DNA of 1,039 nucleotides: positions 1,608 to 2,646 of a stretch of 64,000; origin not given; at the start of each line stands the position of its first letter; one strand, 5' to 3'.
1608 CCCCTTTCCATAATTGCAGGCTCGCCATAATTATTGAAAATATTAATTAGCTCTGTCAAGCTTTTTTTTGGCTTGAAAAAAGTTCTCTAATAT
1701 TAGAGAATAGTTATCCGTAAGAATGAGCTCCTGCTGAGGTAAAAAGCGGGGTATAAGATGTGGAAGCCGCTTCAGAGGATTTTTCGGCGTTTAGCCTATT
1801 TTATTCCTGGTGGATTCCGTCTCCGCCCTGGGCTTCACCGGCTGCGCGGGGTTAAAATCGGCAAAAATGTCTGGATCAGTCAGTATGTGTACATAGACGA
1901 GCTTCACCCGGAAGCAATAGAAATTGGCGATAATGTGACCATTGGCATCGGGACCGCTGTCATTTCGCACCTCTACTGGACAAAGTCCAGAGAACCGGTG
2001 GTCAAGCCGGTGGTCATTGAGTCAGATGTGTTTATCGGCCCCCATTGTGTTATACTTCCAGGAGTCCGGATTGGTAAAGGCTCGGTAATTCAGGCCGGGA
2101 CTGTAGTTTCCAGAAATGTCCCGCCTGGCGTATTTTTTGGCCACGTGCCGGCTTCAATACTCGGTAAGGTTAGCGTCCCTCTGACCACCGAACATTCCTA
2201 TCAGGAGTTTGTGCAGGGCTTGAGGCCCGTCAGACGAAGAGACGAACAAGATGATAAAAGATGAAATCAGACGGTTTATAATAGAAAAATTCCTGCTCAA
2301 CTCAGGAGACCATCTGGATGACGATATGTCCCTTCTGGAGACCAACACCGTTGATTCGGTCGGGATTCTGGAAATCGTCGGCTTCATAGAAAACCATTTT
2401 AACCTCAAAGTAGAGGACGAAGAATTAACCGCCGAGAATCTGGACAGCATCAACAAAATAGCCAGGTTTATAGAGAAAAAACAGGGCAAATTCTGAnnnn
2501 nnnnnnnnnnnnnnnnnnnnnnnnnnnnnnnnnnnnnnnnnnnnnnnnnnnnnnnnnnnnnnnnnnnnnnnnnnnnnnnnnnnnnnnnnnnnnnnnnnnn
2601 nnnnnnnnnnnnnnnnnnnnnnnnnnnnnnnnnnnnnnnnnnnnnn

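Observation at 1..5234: Compact divergent exosortase locus: one mini-substrate, an exosortase and a membrane acyltransferase facing an acyltransferase-ACP-ligase-NadE-like operon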

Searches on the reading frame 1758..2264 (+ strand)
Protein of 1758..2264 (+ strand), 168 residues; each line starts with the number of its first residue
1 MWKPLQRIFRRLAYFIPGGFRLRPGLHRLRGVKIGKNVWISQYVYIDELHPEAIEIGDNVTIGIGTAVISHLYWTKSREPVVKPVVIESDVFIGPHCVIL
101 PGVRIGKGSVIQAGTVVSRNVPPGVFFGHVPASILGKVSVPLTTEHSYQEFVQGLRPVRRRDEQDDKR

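Call 6: search_protein_families(library=ncbifam, proteins=[window:1758-2264:+], max_evalue=0.01)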
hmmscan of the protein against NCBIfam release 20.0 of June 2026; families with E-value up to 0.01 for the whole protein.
window:1758-2264:+ (168 aa): 42 families (the best 25 are shown)
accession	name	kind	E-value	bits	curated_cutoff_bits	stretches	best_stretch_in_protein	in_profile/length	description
NF058585.1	HptprglPActTf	PfamEq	1.7e-22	79.8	300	1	28-136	52-158/172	heptaprenylglyceryl phosphate O-acetyltransferase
TIGR03532.1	DapD_Ac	equivalog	1.6e-16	60.6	231.75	1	54-140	135-216/231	2,3,4,5-tetrahydropyridine-2,6-dicarboxylate N-acetyltransferase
NF007076.0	PRK09527.1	equivalog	3.4e-14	52.7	347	2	77-138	124-185/203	galactoside O-acetyltransferase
NF007797.0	PRK10502.1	subfamily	9.3e-14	51.5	192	1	32-134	73-175/183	WcaF family extracellular polysaccharide biosynthesis acetyltransferase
NF007499.0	PRK10092.1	equivalog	6.9e-13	48.8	314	1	79-137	124-182/183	maltose O-acetyltransferase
NF041874.1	EPS_EpsC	equivalog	1.2e-11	44.6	150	1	28-135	58-164/168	serine O-acetyltransferase EpsC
TIGR03308.1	phn_thr-fam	hypoth_equivalog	3.3e-11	43.4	201.65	1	82-135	106-159/204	phosphonate metabolim protein, transferase hexapeptide repeat family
NF007240.0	PRK09677.1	equivalog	3.3e-11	43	243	1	82-138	128-184/192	putative lipopolysaccharide biosynthesis O-acetyl transferase WbbJ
TIGR03570.1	NeuD_NnaD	subfamily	6.5e-11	42.2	160.8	1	85-132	154-201/202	NeuD/PglB/VioB family sugar acetyltransferase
TIGR02353.1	NRPS_term_dom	equivalog_domain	3.1e-10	39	423.1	1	24-119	590-680/695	Pls/PosA family non-ribosomal peptide synthetase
NF000311.1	Vat_ABCDEFH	equivalog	3.2e-10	39.9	300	1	80-136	106-162/201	Vat family streptogramin A O-acetyltransferase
NF033468.1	stregram_VatI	exception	4.4e-09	36.4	415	1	81-135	109-163/208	streptogramin A O-acetyltransferase Vat(I)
NF010937.0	PRK14357.1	equivalog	6.2e-09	35.2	658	1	54-123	359-422/448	bifunctional UDP-N-acetylglucosamine diphosphorylase/glucosamine-1-phosphate N-acetyltransferase GlmU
NF010935.0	PRK14355.1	equivalog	9.9e-09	34.3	718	1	54-124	373-437/459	bifunctional UDP-N-acetylglucosamine diphosphorylase/glucosamine-1-phosphate N-acetyltransferase GlmU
NF000490.1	chloram_CatB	equivalog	1.2e-08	34.5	350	1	85-134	111-160/210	type B chloramphenicol O-acetyltransferase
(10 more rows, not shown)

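Call 7: search_protein_families(library=pfam, proteins=[window:1758-2264:+], max_evalue=0.01)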
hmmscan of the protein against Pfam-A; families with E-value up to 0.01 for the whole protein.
window:1758-2264:+ (168 aa): 3 families
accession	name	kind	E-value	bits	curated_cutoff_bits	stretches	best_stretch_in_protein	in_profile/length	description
PF00132.30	Hexapep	-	1.2e-15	56.8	27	1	85-118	2-35/36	Bacterial transferase hexapeptide (six repeats)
PF14602.12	Hexapep_2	-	2.3e-11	43.7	27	1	84-118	1-33/34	Hexapeptide repeat of succinyl-transferase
PF25084.1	LbH_EIF2B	-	0.00047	20.6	54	1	31-121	15-97/105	EIF2B subunit epsilon LbH domain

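Call 60: search_solved_structures(query=window:1758-2264:+, max_evalue=0.000001, show_alignments=0)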
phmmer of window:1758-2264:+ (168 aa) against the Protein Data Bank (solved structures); distinct sequences matched with E-value up to 0.000001: 33.
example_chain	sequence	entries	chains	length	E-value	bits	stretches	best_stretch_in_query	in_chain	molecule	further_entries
3ect_A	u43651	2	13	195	1.7e-14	57.4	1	30-141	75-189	Hexapeptide-repeat containing-acetyltransferase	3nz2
4dcl_A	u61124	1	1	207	2.3e-13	53.7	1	31-147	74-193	Putative acetyltransferase SACOL2570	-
4egg_A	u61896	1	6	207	2.3e-13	53.7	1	31-147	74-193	Putative acetyltransferase SACOL2570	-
3ftt_A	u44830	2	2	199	2.5e-13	53.6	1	31-146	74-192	Putative acetyltransferase SACOL2570 | Galactoside O-acetyltransferase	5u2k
3v4e_A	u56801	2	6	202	2.6e-13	53.5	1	31-146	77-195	Galactoside O-acetyltransferase | Putative acetyltransferase SACOL2570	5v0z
3r8y_A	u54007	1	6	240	4.6e-13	52.7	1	56-146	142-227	2,3,4,5-tetrahydropyridine-2,6-dicarboxylate N-acetyltransferase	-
1kqa_A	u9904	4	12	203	4.6e-12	49.5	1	32-139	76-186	GALACTOSIDE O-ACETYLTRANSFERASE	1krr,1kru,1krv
3cj8_A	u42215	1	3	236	5.5e-11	46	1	56-139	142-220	2,3,4,5-tetrahydropyridine-2,6-dicarboxylate N-acetyltransferase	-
3twd_A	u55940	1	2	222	9.7e-10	41.9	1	20-124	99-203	Bifunctional protein glmU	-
4aa7_A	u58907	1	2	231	1.1e-09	41.7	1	21-124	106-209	BIFUNCTIONAL PROTEIN GLMU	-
7ar7_y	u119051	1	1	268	7.6e-09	39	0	78-139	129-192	Gamma carbonic anhydrase 2, mitochondrial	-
7aqq_y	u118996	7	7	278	7.8e-09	38.9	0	78-138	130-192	Gamma carbonic anhydrase 2, mitochondrial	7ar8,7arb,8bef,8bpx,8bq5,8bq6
1hv9_A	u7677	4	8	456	8.5e-09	38.8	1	20-124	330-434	UDP-N-ACETYLGLUCOSAMINE PYROPHOSPHORYLASE | Bifunctional protein glmU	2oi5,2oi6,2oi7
9mh4_A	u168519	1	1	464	1.6e-08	38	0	20-123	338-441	Bifunctional protein GlmU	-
6x89_G2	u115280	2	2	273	2.7e-08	37.2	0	79-140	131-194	gamma carbonic anhydrase 1, mitochondrial-like | NDUCA2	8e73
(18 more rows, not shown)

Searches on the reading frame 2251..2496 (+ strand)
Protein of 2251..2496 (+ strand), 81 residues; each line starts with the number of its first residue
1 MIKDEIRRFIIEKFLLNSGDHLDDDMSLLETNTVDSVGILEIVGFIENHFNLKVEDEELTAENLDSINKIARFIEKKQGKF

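Call 6: search_protein_families(library=ncbifam, proteins=[window:2251-2496:+], max_evalue=0.01)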
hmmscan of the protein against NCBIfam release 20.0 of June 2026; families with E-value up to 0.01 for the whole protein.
window:2251-2496:+ (81 aa): 14 families
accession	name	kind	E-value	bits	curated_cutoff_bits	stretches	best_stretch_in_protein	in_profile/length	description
NF052616.1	ACP_for_OlsHI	equivalog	7.3e-14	51.9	130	1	2-78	4-81/83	ornithine lipid biosynthesis acyl carrier protein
NF058660.1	cispen_ACP_AmcB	equivalog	2.1e-12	47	80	1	2-78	2-79/80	cispentacin biosynthesis acyl carrier protein AmcB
NF005798.0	PRK07639.1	equivalog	1.2e-08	35.2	100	1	3-78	7-82/91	petrobactin biosynthesis protein AsbD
NF002150.0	PRK00982.1-4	subfamily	1.7e-07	31.4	66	1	4-78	8-79/80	acyl carrier protein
NF002148.0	PRK00982.1-2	subfamily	6e-07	29.2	71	1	2-78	5-78/79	acyl carrier protein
TIGR00517.1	acyl_carrier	equivalog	3.9e-06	26.6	70.45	1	2-78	4-77/77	acyl carrier protein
NF002149.0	PRK00982.1-3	equivalog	1.7e-05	24.7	106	1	2-78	4-77/78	acyl carrier protein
NF002147.0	PRK00982.1-1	equivalog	3.2e-05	23.7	84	1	21-78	26-81/83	acyl carrier protein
NF005480.0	PRK07081.1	equivalog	4e-05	23.5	72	1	3-76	2-75/83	acyl carrier protein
NF002151.0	PRK00982.1-5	equivalog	9.2e-05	22.5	92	1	2-78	4-77/78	acyl carrier protein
NF003464.0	PRK05087.1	equivalog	0.00068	19.6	68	1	23-77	23-77/78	D-alanine--poly(phosphoribitol) ligase subunit DltC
NF009104.0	PRK12449.1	equivalog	0.00071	19.5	70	1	24-77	27-78/80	acyl carrier protein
NF040636.1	AcpM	exception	0.0012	18.8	146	1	24-76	27-77/93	meromycolate extension acyl carrier protein AcpM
TIGR01688.1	dltC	equivalog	0.0067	16.5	52.35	1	24-75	21-72/73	D-alanine--poly(phosphoribitol) ligase subunit 2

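Call 7: search_protein_families(library=pfam, proteins=[window:2251-2496:+], max_evalue=0.01)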
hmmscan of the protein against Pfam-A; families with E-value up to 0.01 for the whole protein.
window:2251-2496:+ (81 aa): 1 family
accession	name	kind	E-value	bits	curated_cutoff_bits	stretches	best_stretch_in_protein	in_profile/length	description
PF00550.31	PP-binding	-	0.0003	21.4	20.8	1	18-74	14-67/67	Phosphopantetheine attachment site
